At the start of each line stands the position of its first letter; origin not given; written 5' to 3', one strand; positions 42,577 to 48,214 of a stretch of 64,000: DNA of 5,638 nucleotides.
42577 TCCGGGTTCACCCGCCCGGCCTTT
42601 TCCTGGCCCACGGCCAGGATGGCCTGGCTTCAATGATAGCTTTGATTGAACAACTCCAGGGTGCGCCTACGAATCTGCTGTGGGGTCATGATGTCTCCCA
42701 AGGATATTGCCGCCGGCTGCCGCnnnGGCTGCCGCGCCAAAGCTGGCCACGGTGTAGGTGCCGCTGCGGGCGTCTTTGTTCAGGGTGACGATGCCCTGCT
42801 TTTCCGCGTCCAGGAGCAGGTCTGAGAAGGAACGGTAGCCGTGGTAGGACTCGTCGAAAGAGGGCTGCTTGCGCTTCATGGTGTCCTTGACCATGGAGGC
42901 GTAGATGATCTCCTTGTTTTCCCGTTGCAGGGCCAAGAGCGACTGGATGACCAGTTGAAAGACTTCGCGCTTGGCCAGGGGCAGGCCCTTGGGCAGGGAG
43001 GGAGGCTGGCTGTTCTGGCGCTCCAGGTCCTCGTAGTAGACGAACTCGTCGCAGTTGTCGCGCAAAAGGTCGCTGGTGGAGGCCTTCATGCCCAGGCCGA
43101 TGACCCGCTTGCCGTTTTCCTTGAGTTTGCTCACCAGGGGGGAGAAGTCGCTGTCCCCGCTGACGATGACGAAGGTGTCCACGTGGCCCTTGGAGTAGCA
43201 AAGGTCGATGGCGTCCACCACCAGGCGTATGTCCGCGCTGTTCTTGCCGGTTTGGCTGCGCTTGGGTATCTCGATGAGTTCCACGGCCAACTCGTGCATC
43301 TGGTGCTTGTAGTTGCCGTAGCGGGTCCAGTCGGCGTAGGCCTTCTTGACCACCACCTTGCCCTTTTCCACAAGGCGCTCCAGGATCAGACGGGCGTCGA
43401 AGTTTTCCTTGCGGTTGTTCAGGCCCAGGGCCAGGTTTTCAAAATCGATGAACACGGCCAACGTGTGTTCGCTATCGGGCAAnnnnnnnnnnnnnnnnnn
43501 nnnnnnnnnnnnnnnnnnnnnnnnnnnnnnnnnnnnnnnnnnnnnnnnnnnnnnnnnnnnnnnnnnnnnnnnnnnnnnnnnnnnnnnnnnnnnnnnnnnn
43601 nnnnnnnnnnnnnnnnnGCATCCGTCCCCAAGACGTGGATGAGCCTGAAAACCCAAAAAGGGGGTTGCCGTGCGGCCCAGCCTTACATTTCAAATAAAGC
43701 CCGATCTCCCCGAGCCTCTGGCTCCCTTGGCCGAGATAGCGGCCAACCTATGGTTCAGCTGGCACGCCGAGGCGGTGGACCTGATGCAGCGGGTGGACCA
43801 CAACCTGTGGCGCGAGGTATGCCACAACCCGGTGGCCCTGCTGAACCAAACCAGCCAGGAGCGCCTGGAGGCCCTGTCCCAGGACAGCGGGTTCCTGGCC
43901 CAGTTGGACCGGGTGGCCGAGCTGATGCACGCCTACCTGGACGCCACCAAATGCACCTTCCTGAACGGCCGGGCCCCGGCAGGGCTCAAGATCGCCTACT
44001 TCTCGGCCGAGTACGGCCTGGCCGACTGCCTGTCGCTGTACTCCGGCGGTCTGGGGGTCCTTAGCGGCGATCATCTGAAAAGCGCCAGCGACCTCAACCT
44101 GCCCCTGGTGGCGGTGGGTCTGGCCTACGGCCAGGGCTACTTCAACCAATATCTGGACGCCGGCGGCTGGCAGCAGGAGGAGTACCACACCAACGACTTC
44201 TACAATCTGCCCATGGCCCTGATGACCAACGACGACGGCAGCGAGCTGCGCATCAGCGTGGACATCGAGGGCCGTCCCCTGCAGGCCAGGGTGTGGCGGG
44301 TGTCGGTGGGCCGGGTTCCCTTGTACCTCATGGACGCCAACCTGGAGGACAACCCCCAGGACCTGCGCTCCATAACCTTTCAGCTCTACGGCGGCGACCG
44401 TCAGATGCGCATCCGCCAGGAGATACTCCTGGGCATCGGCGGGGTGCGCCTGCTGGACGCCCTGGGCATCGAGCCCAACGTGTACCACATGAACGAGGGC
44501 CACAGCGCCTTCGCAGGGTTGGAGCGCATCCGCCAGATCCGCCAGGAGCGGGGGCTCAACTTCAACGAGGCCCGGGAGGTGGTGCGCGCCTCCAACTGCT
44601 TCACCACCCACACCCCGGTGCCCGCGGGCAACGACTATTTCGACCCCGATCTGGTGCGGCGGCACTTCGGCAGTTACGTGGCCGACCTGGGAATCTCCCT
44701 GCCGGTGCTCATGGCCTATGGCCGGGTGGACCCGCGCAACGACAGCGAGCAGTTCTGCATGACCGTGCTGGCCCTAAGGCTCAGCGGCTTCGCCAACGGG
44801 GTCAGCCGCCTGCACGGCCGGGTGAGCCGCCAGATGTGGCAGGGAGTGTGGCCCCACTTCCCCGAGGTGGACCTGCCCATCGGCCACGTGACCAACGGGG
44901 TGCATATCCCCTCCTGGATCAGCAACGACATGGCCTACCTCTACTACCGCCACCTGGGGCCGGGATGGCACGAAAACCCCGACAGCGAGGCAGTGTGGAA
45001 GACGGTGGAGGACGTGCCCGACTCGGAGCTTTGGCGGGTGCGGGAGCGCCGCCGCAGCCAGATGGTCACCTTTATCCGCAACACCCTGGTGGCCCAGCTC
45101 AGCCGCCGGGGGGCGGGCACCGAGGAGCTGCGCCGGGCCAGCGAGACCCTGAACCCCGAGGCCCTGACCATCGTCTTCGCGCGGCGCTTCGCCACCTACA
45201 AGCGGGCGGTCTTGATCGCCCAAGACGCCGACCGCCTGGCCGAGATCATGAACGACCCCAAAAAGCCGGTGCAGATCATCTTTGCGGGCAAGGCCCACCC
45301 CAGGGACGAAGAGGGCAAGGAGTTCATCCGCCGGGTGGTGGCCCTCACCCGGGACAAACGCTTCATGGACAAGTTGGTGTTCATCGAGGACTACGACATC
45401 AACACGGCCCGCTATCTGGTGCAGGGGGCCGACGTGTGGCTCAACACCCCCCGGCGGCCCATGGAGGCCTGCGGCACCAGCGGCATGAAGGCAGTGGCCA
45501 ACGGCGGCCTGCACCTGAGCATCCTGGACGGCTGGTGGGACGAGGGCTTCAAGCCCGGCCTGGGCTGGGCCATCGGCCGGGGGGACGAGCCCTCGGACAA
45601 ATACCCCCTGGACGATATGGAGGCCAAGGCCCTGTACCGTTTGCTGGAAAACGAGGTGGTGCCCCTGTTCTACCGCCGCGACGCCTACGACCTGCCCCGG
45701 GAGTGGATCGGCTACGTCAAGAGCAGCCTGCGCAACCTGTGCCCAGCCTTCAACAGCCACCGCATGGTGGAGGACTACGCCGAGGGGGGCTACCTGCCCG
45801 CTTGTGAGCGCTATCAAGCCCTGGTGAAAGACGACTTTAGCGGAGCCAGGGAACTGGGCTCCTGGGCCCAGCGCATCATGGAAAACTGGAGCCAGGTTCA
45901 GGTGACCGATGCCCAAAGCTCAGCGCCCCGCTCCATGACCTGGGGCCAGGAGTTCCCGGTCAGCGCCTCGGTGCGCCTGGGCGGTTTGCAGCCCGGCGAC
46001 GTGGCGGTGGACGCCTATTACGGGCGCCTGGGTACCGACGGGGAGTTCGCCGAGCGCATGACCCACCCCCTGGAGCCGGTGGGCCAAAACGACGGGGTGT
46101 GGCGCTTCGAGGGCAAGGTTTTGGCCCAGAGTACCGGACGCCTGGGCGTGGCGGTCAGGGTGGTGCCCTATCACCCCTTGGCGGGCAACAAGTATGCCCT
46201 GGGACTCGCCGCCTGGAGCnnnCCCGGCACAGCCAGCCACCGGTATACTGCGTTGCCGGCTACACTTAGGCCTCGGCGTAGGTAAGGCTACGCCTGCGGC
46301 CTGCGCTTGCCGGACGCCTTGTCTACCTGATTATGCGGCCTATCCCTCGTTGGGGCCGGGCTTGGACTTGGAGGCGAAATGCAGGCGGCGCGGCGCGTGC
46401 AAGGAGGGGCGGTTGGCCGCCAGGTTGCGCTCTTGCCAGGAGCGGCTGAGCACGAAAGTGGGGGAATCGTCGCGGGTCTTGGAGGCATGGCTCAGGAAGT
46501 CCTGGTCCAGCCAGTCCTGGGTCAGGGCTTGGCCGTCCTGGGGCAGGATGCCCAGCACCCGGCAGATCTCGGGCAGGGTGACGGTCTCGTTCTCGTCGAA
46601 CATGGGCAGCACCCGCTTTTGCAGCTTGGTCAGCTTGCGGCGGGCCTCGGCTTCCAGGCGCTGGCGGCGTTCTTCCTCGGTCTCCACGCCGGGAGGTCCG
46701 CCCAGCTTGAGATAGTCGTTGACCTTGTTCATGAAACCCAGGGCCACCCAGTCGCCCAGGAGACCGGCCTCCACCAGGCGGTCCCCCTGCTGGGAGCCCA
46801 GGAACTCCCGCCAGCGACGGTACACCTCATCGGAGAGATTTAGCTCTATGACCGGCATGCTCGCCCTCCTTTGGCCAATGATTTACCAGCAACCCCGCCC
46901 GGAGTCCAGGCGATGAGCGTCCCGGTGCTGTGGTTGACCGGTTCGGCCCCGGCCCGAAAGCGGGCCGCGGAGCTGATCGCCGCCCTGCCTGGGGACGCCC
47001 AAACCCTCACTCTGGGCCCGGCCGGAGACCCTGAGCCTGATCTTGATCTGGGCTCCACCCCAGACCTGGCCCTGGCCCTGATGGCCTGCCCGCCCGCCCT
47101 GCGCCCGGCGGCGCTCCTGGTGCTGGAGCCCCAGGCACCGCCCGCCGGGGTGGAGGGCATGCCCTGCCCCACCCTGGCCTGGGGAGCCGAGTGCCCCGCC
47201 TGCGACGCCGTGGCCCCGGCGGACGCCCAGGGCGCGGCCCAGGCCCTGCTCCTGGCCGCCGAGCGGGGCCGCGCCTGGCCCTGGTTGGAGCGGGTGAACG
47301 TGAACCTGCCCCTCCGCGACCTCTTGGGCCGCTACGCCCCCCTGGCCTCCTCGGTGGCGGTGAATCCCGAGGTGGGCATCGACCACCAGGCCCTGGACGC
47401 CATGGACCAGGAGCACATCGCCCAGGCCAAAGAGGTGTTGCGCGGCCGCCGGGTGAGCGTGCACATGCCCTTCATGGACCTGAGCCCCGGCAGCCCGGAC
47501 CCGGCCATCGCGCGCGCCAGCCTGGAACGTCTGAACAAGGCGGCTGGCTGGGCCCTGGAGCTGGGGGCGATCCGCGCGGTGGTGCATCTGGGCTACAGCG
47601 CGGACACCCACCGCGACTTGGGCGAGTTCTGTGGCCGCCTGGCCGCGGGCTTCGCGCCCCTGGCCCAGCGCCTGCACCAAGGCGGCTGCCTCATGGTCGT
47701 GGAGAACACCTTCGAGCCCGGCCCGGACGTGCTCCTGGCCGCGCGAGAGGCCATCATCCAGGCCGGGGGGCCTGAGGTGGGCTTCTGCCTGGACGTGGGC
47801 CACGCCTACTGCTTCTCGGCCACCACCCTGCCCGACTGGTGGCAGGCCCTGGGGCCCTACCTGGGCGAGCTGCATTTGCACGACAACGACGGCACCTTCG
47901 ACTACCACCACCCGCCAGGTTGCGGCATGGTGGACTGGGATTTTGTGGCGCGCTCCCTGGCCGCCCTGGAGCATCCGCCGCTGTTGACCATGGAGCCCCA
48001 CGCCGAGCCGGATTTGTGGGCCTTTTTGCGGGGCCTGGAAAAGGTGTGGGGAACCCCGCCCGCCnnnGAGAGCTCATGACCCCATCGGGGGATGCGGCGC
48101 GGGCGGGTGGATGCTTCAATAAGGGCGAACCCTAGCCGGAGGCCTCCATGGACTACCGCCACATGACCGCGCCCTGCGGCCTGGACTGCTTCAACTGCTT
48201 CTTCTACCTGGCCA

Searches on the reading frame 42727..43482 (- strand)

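Call 23: search_protein_families(library=pfam, proteins=[window:42727-43482:-], max_evalue=0.001)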
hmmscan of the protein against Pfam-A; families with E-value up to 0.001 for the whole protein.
window:42727-43482:- (252 aa): 3 families
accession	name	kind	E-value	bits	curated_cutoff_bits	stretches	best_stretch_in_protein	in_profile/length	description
PF01936.24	NYN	-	2e-38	132.6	24.2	1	8-150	2-144/145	NYN domain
PF18475.7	PIN7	-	0.00011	23.2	34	1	68-124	48-103/103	PIN domain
PF12872.13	OST-HTH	-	0.00065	19.9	23.8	0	180-224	10-53/71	OST-HTH/LOTUS domain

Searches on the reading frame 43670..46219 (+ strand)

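Call 23: search_protein_families(library=pfam, proteins=[window:43670-46219:+], max_evalue=0.001)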
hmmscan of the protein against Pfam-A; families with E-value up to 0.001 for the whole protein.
window:43670-46219:+ (850 aa): 2 families
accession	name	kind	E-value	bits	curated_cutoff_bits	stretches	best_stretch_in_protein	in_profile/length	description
PF11897.13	DUF3417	-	4.1e-32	111.3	25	1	13-121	1-109/109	Protein of unknown function (DUF3417)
PF00343.26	Phosphorylase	-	5.1e-29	101.5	27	2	359-621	321-579/713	Carbohydrate phosphorylase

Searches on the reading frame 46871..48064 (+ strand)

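Call 23: search_protein_families(library=pfam, proteins=[window:46871-48064:+], max_evalue=0.001)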
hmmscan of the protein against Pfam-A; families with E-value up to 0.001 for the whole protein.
window:46871-48064:+ (398 aa): 1 family
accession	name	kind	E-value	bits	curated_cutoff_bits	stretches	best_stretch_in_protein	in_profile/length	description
PF01261.30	AP_endonuc_2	-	9.9e-23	81.5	31.1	1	174-380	21-236/249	Xylose isomerase-like TIM barrel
